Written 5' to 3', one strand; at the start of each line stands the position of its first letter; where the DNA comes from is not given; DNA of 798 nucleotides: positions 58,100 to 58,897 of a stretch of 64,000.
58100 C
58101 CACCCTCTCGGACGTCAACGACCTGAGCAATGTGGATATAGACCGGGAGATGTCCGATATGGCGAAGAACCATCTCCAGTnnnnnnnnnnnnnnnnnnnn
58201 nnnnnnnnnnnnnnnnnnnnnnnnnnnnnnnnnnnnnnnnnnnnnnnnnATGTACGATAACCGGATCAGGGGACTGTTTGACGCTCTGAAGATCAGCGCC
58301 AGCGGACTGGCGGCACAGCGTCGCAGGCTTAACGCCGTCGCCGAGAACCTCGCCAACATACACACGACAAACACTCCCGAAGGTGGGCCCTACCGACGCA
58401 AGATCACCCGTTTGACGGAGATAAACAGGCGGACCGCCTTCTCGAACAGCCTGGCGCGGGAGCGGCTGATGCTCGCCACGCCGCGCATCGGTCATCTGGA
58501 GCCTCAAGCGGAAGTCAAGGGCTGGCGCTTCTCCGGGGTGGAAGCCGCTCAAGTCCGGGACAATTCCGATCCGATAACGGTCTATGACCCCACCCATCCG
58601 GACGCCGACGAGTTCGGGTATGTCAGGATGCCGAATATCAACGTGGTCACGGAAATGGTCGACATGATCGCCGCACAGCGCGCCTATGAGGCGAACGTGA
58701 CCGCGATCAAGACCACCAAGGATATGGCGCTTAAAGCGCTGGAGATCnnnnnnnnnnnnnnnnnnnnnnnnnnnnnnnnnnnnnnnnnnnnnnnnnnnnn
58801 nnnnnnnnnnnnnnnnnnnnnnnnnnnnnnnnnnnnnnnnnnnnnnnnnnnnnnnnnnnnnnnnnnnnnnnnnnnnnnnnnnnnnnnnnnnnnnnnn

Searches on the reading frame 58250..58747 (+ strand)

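Call 113: search_protein_families(library=pfam, proteins=[window:58250-58747:+], max_evalue=0.001)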
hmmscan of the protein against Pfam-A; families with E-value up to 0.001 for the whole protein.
window:58250-58747:+ (166 aa): 2 families
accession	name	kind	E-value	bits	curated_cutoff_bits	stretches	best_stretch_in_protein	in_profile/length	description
PF06429.18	Flg_bbr_C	-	1.2e-16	60.3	23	1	123-165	3-45/46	Flagellar basal body rod FlgEFG protein C-terminal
PF00460.25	Flg_bb_rod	-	5.5e-06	26.7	20.7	1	14-41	2-29/31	Flagella basal body rod protein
